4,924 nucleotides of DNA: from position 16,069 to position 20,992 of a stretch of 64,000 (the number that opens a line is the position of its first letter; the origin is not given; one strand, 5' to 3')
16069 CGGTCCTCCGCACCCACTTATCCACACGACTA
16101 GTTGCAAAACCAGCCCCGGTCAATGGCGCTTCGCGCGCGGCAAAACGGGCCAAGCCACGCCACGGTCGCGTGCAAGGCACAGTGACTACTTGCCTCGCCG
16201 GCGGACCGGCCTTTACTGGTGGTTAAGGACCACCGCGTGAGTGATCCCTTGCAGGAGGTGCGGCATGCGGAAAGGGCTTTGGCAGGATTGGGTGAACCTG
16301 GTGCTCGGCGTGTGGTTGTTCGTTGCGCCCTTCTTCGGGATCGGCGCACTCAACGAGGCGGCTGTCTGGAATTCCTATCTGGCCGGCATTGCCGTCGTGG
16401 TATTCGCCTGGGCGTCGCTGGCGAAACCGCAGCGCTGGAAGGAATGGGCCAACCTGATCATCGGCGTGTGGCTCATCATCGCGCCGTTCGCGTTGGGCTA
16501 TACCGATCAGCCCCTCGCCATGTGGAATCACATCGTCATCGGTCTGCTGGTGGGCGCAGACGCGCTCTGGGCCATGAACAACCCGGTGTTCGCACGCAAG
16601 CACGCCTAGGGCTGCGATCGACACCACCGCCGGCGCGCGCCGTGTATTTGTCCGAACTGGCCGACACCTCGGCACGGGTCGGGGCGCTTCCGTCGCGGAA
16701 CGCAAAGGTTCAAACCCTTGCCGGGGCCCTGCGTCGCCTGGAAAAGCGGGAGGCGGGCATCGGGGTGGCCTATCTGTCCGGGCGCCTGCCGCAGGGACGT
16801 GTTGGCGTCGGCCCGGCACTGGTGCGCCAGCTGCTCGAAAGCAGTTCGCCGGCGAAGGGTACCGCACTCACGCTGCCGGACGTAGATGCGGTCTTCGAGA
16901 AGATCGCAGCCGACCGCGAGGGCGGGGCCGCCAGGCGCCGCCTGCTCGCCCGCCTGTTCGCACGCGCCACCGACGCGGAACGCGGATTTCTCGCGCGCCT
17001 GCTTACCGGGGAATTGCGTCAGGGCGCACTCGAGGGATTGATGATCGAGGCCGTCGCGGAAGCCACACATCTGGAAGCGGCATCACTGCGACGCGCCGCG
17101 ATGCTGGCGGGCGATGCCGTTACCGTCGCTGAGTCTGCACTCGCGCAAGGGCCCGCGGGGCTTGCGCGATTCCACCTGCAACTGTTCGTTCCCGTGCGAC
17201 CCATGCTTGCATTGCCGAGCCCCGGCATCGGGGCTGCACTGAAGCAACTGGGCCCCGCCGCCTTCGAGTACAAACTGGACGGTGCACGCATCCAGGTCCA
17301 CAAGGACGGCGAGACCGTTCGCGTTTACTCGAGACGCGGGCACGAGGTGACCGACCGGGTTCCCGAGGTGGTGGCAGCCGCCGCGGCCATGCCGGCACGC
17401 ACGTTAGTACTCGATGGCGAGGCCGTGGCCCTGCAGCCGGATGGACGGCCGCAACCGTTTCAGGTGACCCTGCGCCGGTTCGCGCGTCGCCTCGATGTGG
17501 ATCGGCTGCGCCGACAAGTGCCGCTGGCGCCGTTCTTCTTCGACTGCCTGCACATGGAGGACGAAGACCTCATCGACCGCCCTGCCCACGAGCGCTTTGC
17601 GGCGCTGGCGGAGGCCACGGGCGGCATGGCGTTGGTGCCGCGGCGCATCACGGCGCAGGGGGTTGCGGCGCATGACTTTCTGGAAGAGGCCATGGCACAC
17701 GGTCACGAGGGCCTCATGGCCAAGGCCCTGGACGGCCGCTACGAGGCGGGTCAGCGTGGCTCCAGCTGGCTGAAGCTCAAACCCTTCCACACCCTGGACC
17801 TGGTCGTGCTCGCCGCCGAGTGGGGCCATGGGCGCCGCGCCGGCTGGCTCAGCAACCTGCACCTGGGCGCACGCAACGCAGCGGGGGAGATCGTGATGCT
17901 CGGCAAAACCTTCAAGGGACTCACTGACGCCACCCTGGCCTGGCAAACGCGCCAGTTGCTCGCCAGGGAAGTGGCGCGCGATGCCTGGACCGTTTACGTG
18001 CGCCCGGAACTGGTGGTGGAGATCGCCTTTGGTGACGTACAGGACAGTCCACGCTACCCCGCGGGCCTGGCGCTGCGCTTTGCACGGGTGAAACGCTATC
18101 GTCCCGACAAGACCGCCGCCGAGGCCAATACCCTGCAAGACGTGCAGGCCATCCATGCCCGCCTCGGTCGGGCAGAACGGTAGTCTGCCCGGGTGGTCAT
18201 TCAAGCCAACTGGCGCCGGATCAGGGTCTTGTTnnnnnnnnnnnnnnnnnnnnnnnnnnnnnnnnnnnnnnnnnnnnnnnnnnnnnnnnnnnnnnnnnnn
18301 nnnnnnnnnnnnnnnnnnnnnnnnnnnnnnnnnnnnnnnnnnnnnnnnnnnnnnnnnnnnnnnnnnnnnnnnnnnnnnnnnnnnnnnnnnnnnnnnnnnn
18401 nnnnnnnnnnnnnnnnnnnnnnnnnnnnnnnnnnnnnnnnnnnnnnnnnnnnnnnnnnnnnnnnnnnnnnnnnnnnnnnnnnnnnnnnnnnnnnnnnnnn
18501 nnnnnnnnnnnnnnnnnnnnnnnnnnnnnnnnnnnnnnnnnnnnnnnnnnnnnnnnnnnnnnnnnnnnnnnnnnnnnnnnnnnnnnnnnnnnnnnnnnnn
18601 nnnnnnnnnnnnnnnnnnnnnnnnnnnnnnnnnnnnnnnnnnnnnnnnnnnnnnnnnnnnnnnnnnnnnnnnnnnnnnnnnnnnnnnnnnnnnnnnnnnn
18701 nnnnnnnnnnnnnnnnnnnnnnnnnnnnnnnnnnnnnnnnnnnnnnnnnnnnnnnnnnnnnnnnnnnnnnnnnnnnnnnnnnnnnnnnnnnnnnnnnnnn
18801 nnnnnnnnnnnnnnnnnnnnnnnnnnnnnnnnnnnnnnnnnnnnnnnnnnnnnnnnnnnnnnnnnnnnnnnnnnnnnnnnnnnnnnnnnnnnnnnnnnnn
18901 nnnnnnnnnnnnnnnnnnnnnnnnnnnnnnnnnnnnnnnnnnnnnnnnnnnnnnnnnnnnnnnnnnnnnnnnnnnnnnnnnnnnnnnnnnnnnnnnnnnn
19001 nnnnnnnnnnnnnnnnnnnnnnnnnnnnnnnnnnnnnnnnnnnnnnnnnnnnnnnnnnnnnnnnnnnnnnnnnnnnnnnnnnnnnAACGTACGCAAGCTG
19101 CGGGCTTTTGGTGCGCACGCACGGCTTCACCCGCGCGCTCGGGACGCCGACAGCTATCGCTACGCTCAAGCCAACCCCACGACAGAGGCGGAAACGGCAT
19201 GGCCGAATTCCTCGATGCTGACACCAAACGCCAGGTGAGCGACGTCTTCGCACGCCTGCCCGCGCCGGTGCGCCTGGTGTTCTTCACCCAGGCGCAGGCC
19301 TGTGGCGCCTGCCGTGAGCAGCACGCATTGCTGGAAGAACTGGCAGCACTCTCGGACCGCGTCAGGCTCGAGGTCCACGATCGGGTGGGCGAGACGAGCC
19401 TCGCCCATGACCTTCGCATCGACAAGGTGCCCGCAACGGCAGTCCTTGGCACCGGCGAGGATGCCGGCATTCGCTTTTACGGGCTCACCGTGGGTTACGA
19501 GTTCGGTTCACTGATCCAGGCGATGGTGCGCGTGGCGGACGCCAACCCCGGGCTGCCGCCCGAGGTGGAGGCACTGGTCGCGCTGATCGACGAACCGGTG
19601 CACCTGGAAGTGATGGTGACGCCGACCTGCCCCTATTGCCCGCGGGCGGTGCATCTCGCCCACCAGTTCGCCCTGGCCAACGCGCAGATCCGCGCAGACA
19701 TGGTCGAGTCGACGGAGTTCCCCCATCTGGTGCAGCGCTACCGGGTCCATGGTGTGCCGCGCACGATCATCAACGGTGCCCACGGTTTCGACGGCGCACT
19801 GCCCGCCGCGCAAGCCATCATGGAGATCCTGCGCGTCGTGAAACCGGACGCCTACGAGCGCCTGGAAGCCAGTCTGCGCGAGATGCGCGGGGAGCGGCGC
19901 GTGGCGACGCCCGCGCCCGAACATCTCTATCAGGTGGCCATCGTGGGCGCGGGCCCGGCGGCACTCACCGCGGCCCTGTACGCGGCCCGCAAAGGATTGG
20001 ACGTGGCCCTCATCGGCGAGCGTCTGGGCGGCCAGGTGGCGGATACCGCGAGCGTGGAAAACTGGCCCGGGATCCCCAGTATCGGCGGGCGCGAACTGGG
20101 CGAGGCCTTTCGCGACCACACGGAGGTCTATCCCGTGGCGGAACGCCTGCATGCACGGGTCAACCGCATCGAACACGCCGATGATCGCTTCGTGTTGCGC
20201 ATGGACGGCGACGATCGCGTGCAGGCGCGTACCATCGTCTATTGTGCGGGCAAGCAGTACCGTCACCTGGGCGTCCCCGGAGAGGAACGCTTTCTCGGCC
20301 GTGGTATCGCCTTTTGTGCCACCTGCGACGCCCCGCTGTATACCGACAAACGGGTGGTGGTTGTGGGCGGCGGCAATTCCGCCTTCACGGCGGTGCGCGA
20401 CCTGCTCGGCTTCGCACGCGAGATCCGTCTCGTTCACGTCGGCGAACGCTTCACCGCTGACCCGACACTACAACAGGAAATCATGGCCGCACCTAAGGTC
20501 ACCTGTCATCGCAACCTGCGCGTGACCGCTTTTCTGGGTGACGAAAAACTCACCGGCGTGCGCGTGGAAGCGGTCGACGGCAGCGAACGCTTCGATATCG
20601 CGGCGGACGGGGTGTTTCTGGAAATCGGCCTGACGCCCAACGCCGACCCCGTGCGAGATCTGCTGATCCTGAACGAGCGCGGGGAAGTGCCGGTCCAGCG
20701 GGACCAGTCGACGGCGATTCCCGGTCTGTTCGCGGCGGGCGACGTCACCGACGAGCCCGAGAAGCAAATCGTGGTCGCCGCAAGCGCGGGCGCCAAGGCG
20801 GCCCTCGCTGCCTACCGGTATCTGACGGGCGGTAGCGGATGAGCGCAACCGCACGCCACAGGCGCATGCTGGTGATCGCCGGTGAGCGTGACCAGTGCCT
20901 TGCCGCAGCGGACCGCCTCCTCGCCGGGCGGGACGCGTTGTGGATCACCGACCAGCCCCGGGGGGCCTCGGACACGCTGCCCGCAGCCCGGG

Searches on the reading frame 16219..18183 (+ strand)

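Call 43: search_protein_families(library=pfam, proteins=[window:16219-18183:+], max_evalue=0.0001)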
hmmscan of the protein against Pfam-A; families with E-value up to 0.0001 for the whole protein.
window:16219-18183:+ (654 aa): 3 families
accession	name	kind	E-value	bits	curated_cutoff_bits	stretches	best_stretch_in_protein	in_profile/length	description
PF01068.26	DNA_ligase_A_M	-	5.3e-48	163.8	26.2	1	328-521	1-204/204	ATP dependent DNA ligase domain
PF04679.21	DNA_ligase_A_C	-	4.4e-14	53.1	27.5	1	540-631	1-94/94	ATP dependent DNA ligase C terminal region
PF04675.19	DNA_ligase_A_N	-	2.8e-10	41.1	24.6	1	202-280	93-174/174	DNA ligase N terminus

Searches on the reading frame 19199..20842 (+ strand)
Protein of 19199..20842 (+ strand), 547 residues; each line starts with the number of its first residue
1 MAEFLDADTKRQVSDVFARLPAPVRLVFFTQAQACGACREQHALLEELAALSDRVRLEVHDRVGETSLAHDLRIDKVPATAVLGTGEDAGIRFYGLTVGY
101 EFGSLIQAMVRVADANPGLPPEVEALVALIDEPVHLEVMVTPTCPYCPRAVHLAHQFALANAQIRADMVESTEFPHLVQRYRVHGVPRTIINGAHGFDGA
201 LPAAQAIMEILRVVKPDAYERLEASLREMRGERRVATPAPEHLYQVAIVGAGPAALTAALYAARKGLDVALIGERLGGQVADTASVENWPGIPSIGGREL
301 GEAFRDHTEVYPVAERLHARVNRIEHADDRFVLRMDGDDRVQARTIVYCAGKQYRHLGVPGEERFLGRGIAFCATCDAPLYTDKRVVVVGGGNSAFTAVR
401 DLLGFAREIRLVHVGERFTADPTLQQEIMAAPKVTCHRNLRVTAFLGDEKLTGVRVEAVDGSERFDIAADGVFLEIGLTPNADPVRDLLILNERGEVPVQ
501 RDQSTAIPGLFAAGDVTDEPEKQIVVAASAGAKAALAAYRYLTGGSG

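Call 43: search_protein_families(library=pfam, proteins=[window:19199-20842:+], max_evalue=0.0001)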
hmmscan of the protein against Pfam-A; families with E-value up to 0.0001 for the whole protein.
window:19199-20842:+ (547 aa): 10 families
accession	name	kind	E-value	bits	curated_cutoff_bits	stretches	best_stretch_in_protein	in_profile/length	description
PF07992.20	Pyr_redox_2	-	3.9e-38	132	26.1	1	244-531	1-291/291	Pyridine nucleotide-disulphide oxidoreductase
PF13738.12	Pyr_redox_3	-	1.3e-17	64.5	30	1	305-514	88-305/305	Pyridine nucleotide-disulphide oxidoreductase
PF13192.12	Thioredoxin_3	-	5.4e-17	62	24.8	1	135-211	2-75/76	Thioredoxin domain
PF00070.33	Pyr_redox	-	1.7e-07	32.1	22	0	385-457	1-80/82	Pyridine nucleotide-disulphide oxidoreductase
PF00890.30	FAD_binding_2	-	6.1e-06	26.1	20.4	0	246-272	2-28/414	FAD binding domain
PF12831.13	FAD_oxidored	-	1.3e-05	25.1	27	1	246-281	2-39/416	FAD dependent oxidoreductase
PF13450.12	NAD_binding_8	-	2e-05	25.2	21.9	1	248-283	1-38/68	NAD(P)-binding Rossmann-like domain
PF01134.28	GIDA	-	2.4e-05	24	22.1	1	245-303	1-52/391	Glucose inhibited division protein A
PF01946.23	Thi4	-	2.9e-05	23.9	26.2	0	245-276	19-51/235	Thi4 family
PF03486.20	HI0933_like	-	4e-05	23.6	50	0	245-273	2-30/244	HI0933-like protein Rossmann domain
